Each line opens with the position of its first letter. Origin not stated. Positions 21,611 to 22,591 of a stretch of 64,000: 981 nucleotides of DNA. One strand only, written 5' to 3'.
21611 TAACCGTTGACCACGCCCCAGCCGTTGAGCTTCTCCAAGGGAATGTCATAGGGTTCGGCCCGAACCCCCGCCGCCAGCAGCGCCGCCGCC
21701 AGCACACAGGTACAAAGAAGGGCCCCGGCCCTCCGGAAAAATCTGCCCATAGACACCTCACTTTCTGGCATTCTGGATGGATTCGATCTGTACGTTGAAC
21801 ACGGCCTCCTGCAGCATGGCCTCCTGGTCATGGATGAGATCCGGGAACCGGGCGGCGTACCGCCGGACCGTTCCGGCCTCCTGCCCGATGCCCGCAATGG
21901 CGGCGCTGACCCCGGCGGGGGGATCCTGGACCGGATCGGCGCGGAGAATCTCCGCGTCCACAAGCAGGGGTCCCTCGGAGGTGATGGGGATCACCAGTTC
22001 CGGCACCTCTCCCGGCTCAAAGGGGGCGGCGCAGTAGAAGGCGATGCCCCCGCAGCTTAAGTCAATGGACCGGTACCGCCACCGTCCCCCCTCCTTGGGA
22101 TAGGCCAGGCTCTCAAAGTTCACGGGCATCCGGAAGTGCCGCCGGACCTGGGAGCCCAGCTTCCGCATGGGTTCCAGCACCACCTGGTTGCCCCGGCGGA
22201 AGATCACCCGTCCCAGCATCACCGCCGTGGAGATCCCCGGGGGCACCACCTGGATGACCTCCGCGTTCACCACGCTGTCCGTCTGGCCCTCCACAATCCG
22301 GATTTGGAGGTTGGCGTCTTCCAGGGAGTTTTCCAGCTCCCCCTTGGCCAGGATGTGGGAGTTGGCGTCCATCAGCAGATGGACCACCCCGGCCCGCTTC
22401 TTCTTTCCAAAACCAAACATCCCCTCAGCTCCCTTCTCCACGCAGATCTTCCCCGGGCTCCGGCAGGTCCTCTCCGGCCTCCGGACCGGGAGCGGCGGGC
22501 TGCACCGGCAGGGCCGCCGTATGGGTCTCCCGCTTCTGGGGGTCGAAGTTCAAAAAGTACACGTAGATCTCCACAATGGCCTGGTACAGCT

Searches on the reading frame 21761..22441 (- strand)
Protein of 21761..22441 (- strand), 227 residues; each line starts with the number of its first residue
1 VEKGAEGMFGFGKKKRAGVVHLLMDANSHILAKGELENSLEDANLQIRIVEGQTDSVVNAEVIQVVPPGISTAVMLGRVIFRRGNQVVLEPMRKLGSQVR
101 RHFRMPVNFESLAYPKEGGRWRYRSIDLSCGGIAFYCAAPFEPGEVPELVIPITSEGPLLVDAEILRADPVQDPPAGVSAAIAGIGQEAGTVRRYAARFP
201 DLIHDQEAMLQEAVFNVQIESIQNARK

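Call 55: search_protein_families(library=pfam, proteins=[window:21761-22441:-], max_evalue=0.0001)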
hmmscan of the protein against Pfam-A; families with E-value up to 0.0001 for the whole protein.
window:21761-22441:- (227 aa): 1 family
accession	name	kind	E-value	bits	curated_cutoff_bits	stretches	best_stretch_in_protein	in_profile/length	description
PF07238.19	PilZ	-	1e-09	39.1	22.5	1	98-194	1-80/102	PilZ domain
